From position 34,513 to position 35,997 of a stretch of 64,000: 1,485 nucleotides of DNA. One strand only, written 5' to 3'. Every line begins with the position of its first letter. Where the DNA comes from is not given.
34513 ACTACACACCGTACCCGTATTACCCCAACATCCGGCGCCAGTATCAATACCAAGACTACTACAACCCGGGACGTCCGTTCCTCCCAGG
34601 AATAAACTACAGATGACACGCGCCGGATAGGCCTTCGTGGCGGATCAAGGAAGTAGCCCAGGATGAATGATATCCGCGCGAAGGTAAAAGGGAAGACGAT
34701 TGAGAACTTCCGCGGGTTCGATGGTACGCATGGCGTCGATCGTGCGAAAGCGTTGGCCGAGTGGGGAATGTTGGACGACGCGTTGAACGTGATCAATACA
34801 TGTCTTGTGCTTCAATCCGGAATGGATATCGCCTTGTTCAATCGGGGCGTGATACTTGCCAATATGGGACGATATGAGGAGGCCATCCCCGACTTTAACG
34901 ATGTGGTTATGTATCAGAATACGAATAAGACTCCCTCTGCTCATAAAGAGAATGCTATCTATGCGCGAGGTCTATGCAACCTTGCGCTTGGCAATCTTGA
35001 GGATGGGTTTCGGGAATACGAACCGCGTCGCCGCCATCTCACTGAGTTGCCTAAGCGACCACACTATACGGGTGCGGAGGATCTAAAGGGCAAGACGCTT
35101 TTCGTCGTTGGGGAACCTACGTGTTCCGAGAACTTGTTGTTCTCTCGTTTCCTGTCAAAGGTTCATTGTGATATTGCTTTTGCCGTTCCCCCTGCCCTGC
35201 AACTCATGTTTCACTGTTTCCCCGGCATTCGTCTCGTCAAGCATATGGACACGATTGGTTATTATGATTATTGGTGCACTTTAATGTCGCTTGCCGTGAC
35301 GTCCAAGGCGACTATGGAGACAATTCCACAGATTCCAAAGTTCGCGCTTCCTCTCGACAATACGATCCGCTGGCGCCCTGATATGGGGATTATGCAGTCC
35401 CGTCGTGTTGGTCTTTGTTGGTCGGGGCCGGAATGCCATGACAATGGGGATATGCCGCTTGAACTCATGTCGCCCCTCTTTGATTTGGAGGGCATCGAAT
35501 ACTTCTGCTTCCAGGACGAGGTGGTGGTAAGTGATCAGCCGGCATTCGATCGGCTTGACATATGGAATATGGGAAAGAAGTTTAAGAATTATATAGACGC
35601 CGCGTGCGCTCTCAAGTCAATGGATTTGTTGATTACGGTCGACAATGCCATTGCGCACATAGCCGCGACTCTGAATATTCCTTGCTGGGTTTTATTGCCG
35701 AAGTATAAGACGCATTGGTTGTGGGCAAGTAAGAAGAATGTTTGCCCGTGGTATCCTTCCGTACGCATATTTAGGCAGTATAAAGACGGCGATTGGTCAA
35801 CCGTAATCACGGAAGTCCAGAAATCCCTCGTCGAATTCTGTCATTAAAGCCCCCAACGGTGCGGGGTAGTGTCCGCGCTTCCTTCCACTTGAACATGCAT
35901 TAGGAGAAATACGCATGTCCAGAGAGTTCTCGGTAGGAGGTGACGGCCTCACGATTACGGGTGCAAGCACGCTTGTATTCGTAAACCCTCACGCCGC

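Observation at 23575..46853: Sugar-tailoring and glycosyltransferase island of about 21 kb inside the virion structural operon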

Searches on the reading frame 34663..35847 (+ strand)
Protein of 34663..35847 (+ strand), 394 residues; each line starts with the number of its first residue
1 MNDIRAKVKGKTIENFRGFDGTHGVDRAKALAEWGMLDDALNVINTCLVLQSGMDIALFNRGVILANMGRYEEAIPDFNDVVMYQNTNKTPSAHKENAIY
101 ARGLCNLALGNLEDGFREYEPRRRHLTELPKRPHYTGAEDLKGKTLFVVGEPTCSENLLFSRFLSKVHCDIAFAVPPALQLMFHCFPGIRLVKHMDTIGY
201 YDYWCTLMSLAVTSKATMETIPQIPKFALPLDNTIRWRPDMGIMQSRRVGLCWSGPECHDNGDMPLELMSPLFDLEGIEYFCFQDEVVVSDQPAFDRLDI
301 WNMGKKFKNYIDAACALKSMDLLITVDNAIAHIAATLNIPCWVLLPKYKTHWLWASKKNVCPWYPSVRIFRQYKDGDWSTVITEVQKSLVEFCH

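Call 5: search_protein_families(library=pfam, max_evalue=0.01, proteins=[window:34663-35847:+])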
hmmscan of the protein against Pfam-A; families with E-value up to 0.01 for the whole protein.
window:34663-35847:+ (394 aa): 5 families
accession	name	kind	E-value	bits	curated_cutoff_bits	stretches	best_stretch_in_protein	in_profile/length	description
PF00515.34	TPR_1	-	1.4e-07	31.5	27.8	1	57-79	3-25/34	Tetratricopeptide repeat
PF07719.23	TPR_2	-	1e-06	28.8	27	1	57-85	3-31/34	Tetratricopeptide repeat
PF13371.12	TPR_9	-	8.7e-05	22.9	35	1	37-82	11-56/73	Tetratricopeptide repeat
PF13181.12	TPR_8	-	0.00019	21.8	25.7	1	57-85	3-31/34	Tetratricopeptide repeat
PF13432.12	TPR_16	-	0.0014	19.4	32.7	0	27-80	3-56/65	Tetratricopeptide repeat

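Call 24: search_protein_families(library=ncbifam, max_evalue=0.01, proteins=[window:34663-35847:+])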
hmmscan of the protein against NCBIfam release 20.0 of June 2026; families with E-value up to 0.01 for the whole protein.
window:34663-35847:+ (394 aa): 1 family
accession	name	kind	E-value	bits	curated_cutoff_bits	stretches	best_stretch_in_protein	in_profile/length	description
TIGR02552.1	LcrH_SycD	equivalog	0.005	16.5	104.8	1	33-99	64-130/136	SycD/LcrH family type III secretion system chaperone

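Call 32: search_protein_families(library=phrogs, max_evalue=0.001, proteins=[window:34663-35847:+])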
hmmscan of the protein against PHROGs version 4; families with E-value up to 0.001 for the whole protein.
window:34663-35847:+ (394 aa): 0 families

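Call 34: search_solved_structures(query=window:34663-35847:+, max_evalue=1)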
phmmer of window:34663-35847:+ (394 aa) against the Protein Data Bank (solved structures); distinct sequences matched with E-value up to 1: 12.
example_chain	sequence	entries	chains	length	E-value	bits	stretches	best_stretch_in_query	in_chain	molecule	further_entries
9xj8_E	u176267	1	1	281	0.044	15.9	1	45-94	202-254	Isoform 2 of Peptidyl-prolyl cis-trans isomerase FKBP8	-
5mgx_E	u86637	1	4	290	0.046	15.8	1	45-94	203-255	Peptidyl-prolyl cis-trans isomerase FKBP8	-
6hpg_A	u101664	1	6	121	0.41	12.7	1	16-93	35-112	Outer envelope protein 64, mitochondrial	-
9fqr_Ha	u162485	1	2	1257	0.48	12.5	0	153-204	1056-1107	Regulator of G protein signaling 22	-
6q3q_A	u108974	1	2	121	0.57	12.2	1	16-93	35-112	Outer envelope protein 64, mitochondrial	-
4eqf_A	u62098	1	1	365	0.6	12.2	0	31-90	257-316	PEX5-related protein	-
4r7s_A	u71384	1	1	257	0.61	12.1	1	26-83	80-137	Tetratricopeptide repeat protein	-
7xn7_q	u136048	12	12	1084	0.67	12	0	37-107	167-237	Component of the Paf1p complex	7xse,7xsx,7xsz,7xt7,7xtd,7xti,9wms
9sfw_B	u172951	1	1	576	0.72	11.9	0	29-77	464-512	Peroxisomal targeting signal receptor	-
3ieg_A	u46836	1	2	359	0.77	11.8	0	27-83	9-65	DnaJ homolog subfamily C member 3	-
5fzq_A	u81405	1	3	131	0.79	11.8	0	28-98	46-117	DESIGNED TPR PROTEIN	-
2y4t_A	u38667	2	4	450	0.92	11.5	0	26-85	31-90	DNAJ HOMOLOG SUBFAMILY C MEMBER 3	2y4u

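Call 38: find_homologous_proteins(query=window:34663-35847:+, max_evalue=0.001)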
Query window:34663-35847:+ (394 aa): 56 proteins with E <= 0.001 among 1812 candidates.
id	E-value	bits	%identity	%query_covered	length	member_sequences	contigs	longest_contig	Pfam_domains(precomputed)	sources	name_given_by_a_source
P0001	3.1e-279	944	100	100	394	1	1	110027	PF00515.35,PF07719.24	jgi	jgi:hypothetical protein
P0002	8.4e-197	672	71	100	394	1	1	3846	PF13371.13,PF00515.35,PF13181.13,PF07719.24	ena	-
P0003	1.8e-190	651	69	100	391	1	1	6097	PF13371.13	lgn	-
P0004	1.1e-186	639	68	100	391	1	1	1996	PF13371.13,PF00515.35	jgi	jgi:tetratricopeptide (TPR) repeat protein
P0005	3.6e-182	624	66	99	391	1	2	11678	PF13371.13,PF00515.35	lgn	-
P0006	4.6e-180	617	65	99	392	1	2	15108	PF13371.13,PF00515.35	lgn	-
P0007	3.7e-179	614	65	100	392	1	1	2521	PF00515.35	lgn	-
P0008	7.5e-168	577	64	98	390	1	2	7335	PF13371.13,PF00515.35,PF07719.24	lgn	-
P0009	8.2e-166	570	62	100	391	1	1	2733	PF00515.35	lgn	-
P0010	1.1e-66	244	34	95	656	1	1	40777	PF05050.20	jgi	jgi:FkbM family methyltransferase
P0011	8.4e-59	218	33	93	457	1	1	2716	PF14559.13,PF13431.13,PF13371.13,PF00515.35,PF12895.14,PF13432.13,PF13181.13,PF07719.24,PF13174.13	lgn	-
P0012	2.5e-58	216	32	94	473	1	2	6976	PF14559.13,PF13431.13,PF13371.13,PF00515.35,PF13424.13,PF13432.13,PF13428.13,PF07719.24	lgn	-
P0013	5.6e-57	212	32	94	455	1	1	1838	PF14559.13,PF13432.13,PF13428.13,PF07719.24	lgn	-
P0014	5.0e-56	208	32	93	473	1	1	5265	PF14559.13,PF13431.13,PF13371.13,PF00515.35,PF12895.14,PF13424.13,PF13432.13,PF13428.13,PF13181.13,PF07719.24,PF13174.13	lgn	-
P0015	6.6e-49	185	29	94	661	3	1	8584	PF09976.16,PF13414.13,PF13374.13,PF07721.21,PF24575.2,PF00515.35,PF13424.13,PF07719.24,PF13174.13,PF20308.5,PF25063.1,PF13431.13,PF23914.2,PF25062.2,PF13176.13,PF13428.13,PF04733.21,PF14559.13,PF10516.16,PF13371.13,PF12895.14,PF21033.5,PF13432.13,PF13181.13,PF01239.29,PF24726.2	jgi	jgi:tetratricopeptide (TPR) repeat protein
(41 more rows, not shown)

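Call 39: find_encoding_contigs(protein=P0001, flank=2000, max_places=3)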
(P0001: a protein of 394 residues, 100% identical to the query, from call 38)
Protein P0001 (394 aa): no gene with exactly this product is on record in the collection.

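Call 56: find_encoding_contigs(protein=P0006, flank=10000, max_places=3)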
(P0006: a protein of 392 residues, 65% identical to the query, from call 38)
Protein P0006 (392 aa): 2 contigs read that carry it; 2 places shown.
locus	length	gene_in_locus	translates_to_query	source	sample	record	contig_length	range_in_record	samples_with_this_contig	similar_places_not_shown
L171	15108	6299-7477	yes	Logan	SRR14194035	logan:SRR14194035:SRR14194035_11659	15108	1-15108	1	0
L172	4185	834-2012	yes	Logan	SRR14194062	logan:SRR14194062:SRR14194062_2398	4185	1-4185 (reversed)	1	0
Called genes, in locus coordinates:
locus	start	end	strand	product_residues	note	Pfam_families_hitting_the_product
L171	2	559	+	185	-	?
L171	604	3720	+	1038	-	-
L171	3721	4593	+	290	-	-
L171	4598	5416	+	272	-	-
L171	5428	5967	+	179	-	-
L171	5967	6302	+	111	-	-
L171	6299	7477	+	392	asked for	PF00515:TPR_1 (faint), PF13371:TPR_9 (weak)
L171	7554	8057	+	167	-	-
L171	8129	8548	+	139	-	-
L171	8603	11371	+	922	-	-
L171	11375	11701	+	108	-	-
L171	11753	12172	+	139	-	-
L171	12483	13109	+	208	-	-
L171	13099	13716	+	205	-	-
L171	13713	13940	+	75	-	-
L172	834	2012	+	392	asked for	PF00515:TPR_1 (faint), PF13371:TPR_9 (weak)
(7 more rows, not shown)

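Call 57: find_encoding_contigs(protein=P0005, flank=10000, max_places=3)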
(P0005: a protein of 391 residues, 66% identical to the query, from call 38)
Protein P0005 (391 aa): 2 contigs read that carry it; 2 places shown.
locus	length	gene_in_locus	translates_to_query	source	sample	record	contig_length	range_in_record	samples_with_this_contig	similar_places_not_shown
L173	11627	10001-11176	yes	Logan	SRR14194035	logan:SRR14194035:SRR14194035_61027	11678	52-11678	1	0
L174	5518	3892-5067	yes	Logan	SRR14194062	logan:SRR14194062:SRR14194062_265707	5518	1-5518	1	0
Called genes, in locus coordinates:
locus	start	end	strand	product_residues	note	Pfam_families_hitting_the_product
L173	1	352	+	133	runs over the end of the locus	?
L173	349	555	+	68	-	-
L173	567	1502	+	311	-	PF01073:3Beta_HSD, PF01370:Epimerase, PF02719:Polysacc_synt_2 (weak), PF04321:RmlD_sub_bind, PF16363:GDP_Man_Dehyd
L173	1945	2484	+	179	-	PF13392:HNH_3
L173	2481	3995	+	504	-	PF02310:B12-binding, PF04055:Radical_SAM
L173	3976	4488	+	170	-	-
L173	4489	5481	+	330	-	-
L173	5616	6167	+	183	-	-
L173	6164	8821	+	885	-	-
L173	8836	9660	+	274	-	-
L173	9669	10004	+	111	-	-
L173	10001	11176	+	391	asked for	PF00515:TPR_1 (faint), PF13371:TPR_9 (faint)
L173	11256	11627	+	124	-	?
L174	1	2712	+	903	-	?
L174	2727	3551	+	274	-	-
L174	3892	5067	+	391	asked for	PF00515:TPR_1 (faint), PF13371:TPR_9 (faint)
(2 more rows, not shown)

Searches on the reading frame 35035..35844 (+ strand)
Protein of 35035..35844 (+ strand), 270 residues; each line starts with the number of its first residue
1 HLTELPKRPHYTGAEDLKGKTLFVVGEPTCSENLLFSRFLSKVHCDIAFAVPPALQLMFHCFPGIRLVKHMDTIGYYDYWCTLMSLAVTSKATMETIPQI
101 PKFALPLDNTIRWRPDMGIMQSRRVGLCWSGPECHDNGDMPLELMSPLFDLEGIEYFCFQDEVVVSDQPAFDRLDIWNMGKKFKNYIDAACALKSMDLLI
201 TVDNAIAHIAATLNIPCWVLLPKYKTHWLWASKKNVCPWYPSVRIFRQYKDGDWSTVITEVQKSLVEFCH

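Call 108: search_solved_structures(query=A8, max_evalue=1)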
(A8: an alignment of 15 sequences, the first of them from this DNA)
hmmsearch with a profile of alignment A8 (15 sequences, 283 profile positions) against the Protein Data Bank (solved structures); distinct sequences matched with E-value up to 1: 1.
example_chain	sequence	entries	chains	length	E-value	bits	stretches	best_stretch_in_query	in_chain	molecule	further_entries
3i3o_A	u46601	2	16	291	0.91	12.2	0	5-38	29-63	Short chain dehydrogenase | Oxidoreductase, short chain dehydrogenase/reductase family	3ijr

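Call 109: search_protein_families(library=pfam, alignment_id=A8, max_evalue=0.1)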
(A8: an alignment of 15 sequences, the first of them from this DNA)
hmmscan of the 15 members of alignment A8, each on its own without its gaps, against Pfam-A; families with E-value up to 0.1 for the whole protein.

A. member 1, seq(270 aa): 1 family
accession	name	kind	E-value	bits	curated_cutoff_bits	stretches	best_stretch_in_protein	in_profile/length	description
PF01075.23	Glyco_transf_9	-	0.012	15.4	22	1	191-216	179-204/247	Glycosyltransferase family 9 (heptosyltransferase)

B. families by the number of members that match (of 15 scanned): 1 family
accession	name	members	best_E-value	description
PF01075.23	Glyco_transf_9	12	5.6e-07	Glycosyltransferase family 9 (heptosyltransferase)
